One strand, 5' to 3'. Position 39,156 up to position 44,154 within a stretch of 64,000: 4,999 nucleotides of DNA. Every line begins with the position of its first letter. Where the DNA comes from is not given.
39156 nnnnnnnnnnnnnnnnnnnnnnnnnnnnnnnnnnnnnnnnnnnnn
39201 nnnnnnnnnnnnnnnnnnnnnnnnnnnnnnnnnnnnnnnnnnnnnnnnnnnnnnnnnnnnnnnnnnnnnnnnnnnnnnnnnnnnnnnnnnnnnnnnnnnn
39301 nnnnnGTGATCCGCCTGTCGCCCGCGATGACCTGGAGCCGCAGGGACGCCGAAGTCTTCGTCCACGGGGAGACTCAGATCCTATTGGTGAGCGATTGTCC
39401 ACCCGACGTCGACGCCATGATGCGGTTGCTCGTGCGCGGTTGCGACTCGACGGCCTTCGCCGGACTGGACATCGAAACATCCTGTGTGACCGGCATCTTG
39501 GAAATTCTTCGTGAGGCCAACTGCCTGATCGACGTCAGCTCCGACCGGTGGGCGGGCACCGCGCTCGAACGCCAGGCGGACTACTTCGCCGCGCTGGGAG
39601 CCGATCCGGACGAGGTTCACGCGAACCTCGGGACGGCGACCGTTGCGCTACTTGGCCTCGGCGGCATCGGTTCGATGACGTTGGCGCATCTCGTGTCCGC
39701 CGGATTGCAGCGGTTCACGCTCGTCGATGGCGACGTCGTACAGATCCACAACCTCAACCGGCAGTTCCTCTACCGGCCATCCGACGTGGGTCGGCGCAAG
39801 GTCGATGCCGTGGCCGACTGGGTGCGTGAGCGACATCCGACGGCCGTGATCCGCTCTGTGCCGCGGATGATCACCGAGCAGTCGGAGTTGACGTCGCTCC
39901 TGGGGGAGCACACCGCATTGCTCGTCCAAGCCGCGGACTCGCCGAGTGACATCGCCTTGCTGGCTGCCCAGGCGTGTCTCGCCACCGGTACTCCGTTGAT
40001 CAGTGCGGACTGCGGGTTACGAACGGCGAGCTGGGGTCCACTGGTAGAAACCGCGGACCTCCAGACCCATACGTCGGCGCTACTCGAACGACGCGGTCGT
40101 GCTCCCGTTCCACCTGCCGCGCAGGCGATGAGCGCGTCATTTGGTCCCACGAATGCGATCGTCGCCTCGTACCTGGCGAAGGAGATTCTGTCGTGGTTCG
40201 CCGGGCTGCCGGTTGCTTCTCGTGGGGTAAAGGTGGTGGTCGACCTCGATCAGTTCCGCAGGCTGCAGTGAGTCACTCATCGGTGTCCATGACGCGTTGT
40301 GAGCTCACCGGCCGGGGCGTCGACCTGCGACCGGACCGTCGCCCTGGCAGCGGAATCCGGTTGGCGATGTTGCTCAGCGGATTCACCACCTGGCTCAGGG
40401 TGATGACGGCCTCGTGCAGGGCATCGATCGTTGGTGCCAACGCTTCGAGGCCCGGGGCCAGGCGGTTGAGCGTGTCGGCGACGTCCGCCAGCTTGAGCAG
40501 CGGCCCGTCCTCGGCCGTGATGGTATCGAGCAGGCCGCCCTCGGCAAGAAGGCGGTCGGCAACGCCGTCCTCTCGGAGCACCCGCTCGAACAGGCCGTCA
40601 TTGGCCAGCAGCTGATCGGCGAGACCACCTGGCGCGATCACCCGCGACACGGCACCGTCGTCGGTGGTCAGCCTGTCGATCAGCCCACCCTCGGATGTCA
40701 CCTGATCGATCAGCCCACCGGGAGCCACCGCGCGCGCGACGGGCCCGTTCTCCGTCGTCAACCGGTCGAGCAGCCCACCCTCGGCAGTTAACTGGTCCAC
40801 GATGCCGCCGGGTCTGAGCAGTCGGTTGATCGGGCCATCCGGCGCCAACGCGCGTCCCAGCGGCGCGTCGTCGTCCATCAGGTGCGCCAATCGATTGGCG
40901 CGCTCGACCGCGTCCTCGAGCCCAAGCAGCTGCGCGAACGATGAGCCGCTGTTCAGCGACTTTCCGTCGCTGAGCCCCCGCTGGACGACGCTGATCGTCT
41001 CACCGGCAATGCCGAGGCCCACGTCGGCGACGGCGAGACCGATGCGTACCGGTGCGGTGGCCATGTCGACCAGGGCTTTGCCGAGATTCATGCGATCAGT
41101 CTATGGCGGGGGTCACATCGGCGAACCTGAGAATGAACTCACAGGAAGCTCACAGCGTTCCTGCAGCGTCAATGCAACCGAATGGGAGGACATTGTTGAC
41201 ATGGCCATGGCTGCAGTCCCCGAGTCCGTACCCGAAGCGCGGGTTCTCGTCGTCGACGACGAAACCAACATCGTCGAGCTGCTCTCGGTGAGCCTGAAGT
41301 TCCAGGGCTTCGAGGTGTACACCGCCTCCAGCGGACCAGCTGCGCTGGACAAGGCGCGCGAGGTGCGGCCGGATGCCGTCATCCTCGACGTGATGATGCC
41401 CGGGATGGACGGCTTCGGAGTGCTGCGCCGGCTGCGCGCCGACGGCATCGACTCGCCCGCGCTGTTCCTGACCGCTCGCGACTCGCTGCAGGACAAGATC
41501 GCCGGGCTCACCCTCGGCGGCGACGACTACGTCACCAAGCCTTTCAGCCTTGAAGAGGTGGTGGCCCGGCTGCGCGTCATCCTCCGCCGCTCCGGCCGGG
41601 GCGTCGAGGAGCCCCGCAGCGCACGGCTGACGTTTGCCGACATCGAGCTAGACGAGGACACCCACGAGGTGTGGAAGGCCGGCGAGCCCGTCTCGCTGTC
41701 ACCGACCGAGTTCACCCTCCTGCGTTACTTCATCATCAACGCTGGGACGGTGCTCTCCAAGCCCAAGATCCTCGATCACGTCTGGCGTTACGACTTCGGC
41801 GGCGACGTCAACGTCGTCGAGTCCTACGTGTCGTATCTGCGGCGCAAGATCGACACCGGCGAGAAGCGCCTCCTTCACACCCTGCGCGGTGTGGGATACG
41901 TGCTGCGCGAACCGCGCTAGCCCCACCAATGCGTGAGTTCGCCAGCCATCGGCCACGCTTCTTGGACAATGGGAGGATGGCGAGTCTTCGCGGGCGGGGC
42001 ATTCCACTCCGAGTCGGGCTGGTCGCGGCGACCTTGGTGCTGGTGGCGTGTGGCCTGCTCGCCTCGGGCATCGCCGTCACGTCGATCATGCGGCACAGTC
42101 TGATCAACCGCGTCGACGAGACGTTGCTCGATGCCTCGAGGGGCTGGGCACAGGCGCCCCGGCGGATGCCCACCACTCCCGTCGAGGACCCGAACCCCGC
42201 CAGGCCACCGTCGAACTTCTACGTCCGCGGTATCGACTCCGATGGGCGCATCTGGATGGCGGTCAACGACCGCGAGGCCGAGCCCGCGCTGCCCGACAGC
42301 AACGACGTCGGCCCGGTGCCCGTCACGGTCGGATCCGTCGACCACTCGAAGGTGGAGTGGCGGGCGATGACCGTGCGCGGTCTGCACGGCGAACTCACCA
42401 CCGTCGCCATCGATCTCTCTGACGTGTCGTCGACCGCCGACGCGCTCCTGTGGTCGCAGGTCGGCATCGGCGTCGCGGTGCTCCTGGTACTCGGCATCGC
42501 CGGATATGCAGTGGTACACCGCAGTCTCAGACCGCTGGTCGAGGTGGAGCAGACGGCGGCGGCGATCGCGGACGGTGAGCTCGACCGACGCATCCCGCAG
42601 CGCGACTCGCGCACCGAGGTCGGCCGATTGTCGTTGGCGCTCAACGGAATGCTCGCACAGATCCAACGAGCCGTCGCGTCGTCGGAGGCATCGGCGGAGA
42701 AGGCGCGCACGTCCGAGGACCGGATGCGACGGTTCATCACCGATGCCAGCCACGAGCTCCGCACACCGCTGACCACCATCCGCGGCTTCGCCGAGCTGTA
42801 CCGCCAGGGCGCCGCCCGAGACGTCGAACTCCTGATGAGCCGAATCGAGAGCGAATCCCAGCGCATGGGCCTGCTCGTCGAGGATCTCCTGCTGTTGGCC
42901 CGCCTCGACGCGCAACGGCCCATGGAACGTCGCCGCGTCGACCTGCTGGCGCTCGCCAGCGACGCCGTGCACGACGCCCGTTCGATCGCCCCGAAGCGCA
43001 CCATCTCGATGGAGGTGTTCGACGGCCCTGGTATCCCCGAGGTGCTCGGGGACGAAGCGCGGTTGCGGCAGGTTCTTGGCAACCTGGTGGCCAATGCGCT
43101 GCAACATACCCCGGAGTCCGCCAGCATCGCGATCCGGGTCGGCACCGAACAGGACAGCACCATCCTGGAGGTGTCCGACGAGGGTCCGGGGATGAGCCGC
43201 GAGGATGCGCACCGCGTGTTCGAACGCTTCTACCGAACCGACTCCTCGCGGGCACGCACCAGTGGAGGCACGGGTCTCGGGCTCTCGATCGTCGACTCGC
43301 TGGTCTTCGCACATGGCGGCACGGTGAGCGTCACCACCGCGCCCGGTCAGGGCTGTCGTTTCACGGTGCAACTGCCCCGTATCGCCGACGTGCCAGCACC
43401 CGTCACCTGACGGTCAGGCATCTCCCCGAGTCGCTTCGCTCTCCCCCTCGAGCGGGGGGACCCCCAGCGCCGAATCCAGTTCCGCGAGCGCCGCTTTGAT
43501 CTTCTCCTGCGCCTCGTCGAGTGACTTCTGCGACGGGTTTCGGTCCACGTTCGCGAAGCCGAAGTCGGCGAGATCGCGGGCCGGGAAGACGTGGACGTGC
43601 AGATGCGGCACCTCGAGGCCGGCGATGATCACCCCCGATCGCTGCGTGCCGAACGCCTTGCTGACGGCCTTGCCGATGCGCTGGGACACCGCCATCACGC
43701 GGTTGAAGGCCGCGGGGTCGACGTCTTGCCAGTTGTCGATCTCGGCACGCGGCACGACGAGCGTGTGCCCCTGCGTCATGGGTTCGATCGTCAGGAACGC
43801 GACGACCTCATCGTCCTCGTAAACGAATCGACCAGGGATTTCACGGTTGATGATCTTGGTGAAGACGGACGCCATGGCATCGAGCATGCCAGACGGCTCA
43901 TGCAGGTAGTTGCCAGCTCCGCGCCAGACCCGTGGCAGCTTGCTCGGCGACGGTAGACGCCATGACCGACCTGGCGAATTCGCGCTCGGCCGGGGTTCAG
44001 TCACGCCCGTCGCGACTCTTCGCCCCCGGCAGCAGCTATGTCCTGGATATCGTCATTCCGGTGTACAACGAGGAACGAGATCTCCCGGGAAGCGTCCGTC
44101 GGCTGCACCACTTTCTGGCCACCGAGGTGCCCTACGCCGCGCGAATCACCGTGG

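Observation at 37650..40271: Lower-GC cassette of small ORF(s), a signal-less family-5 SBP homologue and an RRE-like/ThiF enzyme: possible peptide-modification (RiPP-like) module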

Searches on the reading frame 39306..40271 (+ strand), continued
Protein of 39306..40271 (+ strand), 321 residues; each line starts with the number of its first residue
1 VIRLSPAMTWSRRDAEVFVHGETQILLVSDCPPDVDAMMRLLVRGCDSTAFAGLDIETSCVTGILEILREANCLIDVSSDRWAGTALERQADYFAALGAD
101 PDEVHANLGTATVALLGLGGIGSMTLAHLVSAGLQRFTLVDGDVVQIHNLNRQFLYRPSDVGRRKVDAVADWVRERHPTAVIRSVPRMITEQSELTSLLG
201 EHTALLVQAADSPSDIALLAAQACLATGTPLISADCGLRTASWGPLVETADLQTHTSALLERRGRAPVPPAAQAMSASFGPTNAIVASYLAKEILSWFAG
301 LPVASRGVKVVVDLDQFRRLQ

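Call 83: find_encoding_contigs(protein=P0036, flank=8000, max_places=1)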
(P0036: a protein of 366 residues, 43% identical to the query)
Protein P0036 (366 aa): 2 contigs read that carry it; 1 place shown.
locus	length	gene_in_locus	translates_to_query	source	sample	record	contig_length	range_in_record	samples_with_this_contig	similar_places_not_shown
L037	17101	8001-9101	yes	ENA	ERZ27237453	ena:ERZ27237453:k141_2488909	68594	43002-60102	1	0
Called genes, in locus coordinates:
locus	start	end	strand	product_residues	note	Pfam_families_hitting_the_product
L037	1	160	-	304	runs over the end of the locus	PF13560:HTH_31, PF01381:HTH_3, PF17765:MLTR_LBD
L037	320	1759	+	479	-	PF07690:MFS_1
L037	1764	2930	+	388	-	PF01070:FMN_dh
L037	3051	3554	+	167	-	PF08044:DUF1707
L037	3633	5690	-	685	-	PF04185:Phosphoesterase, PF05506:PLipase_C_C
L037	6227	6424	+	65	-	-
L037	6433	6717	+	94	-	-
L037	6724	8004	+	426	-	PF00496:SBP_bac_5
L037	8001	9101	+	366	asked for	PF00899:ThiF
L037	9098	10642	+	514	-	PF00005:ABC_tran (faint)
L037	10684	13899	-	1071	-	PF03704:BTAD, PF00515:TPR_1 (faint), PF00931:NB-ARC (faint), PF13424:TPR_12 (weak)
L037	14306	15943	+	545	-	PF12623:Hen1_L, PF13489:Methyltransf_23, PF13847:Methyltransf_31 (weak), PF08241:Methyltransf_11 (weak), PF08242:Methyltransf_12, PF13649:Methyltransf_25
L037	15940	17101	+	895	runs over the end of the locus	PF13671:AAA_33, PF00149:Metallophos, PF16542:PNKP_ligase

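Call 87: search_protein_families(library=ncbifam, proteins=[L036:6137-8023:+, L036:4770-6104:+, L036:8001-9050:+, L036:9047-10804:+, L036:10785-12800:+, L002:8969-9793:-], max_evalue=0.00001)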
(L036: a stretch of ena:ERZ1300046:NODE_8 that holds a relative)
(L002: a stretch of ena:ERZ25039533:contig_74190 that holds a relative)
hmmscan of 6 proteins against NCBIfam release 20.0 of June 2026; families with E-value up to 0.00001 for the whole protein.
L036:6137-8023:+ (628 aa): 11 families
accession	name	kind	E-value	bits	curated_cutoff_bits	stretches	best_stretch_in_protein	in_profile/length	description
TIGR03975.1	rSAM_ocin_1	subfamily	6.9e-23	81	281.85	1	156-438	131-415/606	RiPP maturation radical SAM C-methyltransferase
NF050148.1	rSAM_ApyD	equivalog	6.9e-23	80.9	750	1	157-440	78-353/645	RiPP biosynthesis radical SAM protein ApyD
TIGR04385.1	B12_rSAM_cofa1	equivalog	5.8e-15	55.4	450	1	176-436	92-347/438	B12 lower ligand biosynthesis radical SAM protein BzaD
TIGR04367.1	HpnR_B12_rSAM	equivalog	1.1e-13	50.6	650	1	160-434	67-334/490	hopanoid C-3 methylase HpnR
TIGR04479.1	bcpD_PhpK_rSAM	subfamily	1.2e-13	50.3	600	1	126-460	84-416/504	PhpK family radical SAM P-methyltransferase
TIGR04072.2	rSAM_ladder_B12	equivalog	1.4e-13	50.3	360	1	173-437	89-333/443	lipid biosynthesis B12-binding/radical SAM protein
TIGR03471.1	HpnJ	equivalog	1.2e-12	47.5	577.6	1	171-440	85-352/472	hopanoid biosynthesis associated radical SAM protein HpnJ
TIGR02026.1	BchE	equivalog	7.3e-10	38.3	481.35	1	285-456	197-368/497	magnesium-protoporphyrin IX monomethyl ester anaerobic oxidative cyclase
NF040546.1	rSAM_CUAEP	equivalog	1.5e-09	37.1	500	1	154-450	48-338/468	CUAEP/CCAEP-tail radical SAM (seleno)protein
NF040542.1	rSAM_RCCLKC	equivalog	1.2e-07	31.3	450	1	154-440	49-337/423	arsinothricin biosynthesis radical SAM protein ArsL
NF033070.1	rSAM_AprD4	equivalog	1e-06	28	500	1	282-439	196-352/456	AprD4 family radical SAM diol-dehydratase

L036:4770-6104:+ (444 aa): 1 family
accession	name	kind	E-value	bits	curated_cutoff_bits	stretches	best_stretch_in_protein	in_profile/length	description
NF007287.0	PRK09755.1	equivalog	9e-06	24.8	1098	0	33-85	76-128/535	ABC transporter substrate-binding protein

L036:8001-9050:+ (349 aa): 19 families
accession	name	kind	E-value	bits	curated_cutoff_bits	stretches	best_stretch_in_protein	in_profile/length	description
NF004111.0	PRK05600.1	equivalog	5.5e-24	85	437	1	104-217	28-140/371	ThiF family adenylyltransferase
TIGR02356.1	adenyl_thiF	equivalog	2.2e-23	82.7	275.25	1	104-218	8-121/203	thiazole biosynthesis adenylyltransferase ThiF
NF006444.0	PRK08762.1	equivalog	1.9e-22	79.4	449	1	107-217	137-246/387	molybdopterin-synthase adenylyltransferase MoeB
NF047750.1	SAMPActivE1UbaA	equivalog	2.4e-21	76.3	450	1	108-218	23-132/270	SAMP-activating enzyme E1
NF004281.0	PRK05690.1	subfamily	6.6e-21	74.7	266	1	108-217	23-131/250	molybdopterin-synthase adenylyltransferase MoeB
NF006395.0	PRK08644.1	equivalog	9.3e-21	74.4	159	1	109-221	22-132/215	sulfur carrier protein ThiS adenylyltransferase ThiF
NF005902.0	PRK07878.1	equivalog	4.9e-18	65.2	647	1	109-217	34-141/392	adenylyltransferase/sulfurtransferase MoeZ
TIGR02355.1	moeB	equivalog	9.3e-18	64.5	376.55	1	111-217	18-123/240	molybdopterin-synthase adenylyltransferase MoeB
NF005646.0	PRK07411.1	equivalog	1.2e-16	60.8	633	1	108-217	29-137/390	molybdopterin-synthase adenylyltransferase MoeB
TIGR02354.1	thiF_fam2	equivalog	5.7e-16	59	152.2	1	113-219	17-121/200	thiamine biosynthesis protein ThiF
NF006204.0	PRK08328.1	equivalog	4.8e-15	55.8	339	1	108-216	18-126/231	hypothetical protein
NF058523.1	6A-MBL_cap2_3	equivalog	1.8e-14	53.2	320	1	109-188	290-368/665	anti-phage 6A-MBL system cap2_3 protein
NF006077.0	PRK08223.1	equivalog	7.5e-13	48.1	266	1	96-246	13-158/296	hypothetical protein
NF009123.0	PRK12475.1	subfamily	1.1e-12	47.9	510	1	108-217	15-125/338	MoeB/ThiF family adenylyltransferase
NF011425.0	PRK14852.1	equivalog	3e-11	41.9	1337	1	109-241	324-456/989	hypothetical protein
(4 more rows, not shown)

L036:9047-10804:+ (585 aa): 1 family
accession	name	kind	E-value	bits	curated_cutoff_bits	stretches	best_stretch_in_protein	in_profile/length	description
NF041651.1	nodul_NodU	equivalog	7e-49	167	1000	1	259-530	269-532/556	nodulation protein NodU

L036:10785-12800:+ (671 aa): 0 families

L002:8969-9793:- (274 aa): 2 families
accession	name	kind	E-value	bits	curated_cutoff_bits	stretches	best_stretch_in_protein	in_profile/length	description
TIGR01983.1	UbiG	equivalog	3.5e-07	29.8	102.95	1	52-158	46-151/228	bifunctional 2-polyprenyl-6-hydroxyphenol methylase/3-demethylubiquinol 3-O-methyltransferase UbiG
TIGR02072.1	BioC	equivalog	3e-06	27.2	184.95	0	55-161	34-135/244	malonyl-ACP O-methyltransferase BioC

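Call 91: search_protein_families(library=padloc, proteins=[window:39306-40271:+], max_evalue=0.001)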
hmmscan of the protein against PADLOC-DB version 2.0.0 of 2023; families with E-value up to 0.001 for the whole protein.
window:39306-40271:+ (321 aa): 31 families (the best 25 are shown)
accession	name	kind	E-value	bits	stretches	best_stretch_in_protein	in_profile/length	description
PDLC00855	E1-E2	-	2.1e-16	58.1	1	103-212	295-408/579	E1-E2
PDLC00844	E1-E2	-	2.7e-16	57.3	1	99-234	265-398/489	E1-E2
PDLC00828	E1-E2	-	1.7e-14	51.9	1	107-211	172-275/431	E1-E2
PDLC00829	E1-E2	-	3.3e-14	50.8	1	107-212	168-272/426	E1-E2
PDLC00832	E1-E2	-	1.6e-13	47.8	1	100-223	328-451/588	E1-E2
PDLC00848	E1-E2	-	2.2e-12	44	1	105-194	369-457/607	E1-E2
PDLC00836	E1-E2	-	5.4e-12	43.1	1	97-209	328-440/602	E1-E2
PDLC00840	E1-E2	-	5.8e-12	43.4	1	89-227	193-331/458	E1-E2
PDLC00837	E1-E2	-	1.7e-11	41.6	1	107-198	322-416/593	E1-E2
PDLC00849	E1-E2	-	7.3e-11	39.4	1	112-204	335-427/582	E1-E2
PDLC00856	E1-E2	-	7.8e-11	39.1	1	110-190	322-401/573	E1-E2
PDLC00835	E1-E2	-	1.3e-10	38.2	1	104-204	367-466/778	E1-E2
PDLC00850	E1-E2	-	4.3e-10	36.7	1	111-187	315-390/566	E1-E2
PDLC00839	E1-E2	-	4.8e-09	33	1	104-221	364-480/602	E1-E2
PDLC00847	E1-E2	-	6.5e-09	32.7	1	106-234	282-407/523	E1-E2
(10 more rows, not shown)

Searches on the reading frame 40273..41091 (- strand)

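Call 8: search_protein_families(library=pfam, proteins=[window:40273-41091:-], max_evalue=0.01)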
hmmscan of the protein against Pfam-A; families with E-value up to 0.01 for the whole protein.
window:40273-41091:- (272 aa): 1 family
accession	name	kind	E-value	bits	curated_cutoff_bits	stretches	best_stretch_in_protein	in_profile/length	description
PF15915.11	BAT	-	0.0011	19.2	25.8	0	165-199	77-111/156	GAF and HTH_10 associated domain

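Call 9: search_protein_families(library=ncbifam, proteins=[window:40273-41091:-], max_evalue=0.01)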
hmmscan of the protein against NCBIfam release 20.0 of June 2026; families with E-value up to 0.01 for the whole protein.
window:40273-41091:- (272 aa): 0 families

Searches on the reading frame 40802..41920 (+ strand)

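Call 56: search_protein_families(library=pfam, proteins=[window:40802-41920:+], max_evalue=0.001)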
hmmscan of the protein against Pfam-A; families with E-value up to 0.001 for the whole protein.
window:40802-41920:+ (372 aa): 2 families
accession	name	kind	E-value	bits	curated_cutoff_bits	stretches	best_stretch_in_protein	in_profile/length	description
PF00072.30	Response_reg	-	4.3e-27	94.9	30.2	1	148-257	1-110/111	Response regulator receiver domain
PF00486.34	Trans_reg_C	-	4.4e-24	84.8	26.2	1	294-368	1-77/77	Transcriptional regulatory protein, C terminal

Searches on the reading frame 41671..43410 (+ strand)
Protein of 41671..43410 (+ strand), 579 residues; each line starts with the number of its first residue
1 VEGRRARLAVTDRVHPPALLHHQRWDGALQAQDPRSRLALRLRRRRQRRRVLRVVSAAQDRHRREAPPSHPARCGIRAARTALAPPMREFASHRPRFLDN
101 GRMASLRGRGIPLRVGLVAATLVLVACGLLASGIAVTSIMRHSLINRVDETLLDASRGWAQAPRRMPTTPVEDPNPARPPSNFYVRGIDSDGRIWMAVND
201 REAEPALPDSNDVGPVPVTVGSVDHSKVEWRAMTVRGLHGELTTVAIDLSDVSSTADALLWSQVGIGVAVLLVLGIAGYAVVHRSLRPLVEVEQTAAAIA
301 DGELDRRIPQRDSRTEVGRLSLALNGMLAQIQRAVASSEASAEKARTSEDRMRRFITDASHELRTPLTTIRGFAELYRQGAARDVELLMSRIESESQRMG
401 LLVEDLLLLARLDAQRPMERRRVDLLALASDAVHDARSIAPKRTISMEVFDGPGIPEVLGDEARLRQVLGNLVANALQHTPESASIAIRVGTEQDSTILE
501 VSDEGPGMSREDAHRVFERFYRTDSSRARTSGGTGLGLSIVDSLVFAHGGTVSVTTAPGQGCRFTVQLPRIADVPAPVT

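Call 56: search_protein_families(library=pfam, proteins=[window:41671-43410:+], max_evalue=0.001)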
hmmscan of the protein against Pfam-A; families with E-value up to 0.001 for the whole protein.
window:41671-43410:+ (579 aa): 4 families
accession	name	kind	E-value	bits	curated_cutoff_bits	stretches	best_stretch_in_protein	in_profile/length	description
PF02518.31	HATPase_c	-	2e-31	109.1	26.4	1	460-570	1-109/111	Histidine kinase-, DNA gyrase B-, and HSP90-like ATPase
PF00512.31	HisKA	-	2.3e-17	63.2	26.9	1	352-414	2-65/66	His Kinase A (phospho-acceptor) domain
PF00672.30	HAMP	-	3.5e-11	43.7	25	1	281-332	2-52/53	HAMP domain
PF13589.12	HATPase_c_3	-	0.00082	19.9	25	0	466-539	4-78/137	Histidine kinase-, DNA gyrase B-, and HSP90-like ATPase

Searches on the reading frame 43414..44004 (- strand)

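Call 56: search_protein_families(library=pfam, proteins=[window:43414-44004:-], max_evalue=0.001)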
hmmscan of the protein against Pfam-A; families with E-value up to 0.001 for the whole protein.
window:43414-44004:- (196 aa): 2 families
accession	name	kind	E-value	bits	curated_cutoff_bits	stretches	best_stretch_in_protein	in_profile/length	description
PF01230.28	HIT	-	8.4e-26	90.9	21.5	1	54-144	2-97/98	HIT domain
PF11969.13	DcpS_C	-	4.3e-13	50.2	24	1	46-140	2-100/114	Scavenger mRNA decapping enzyme C-term binding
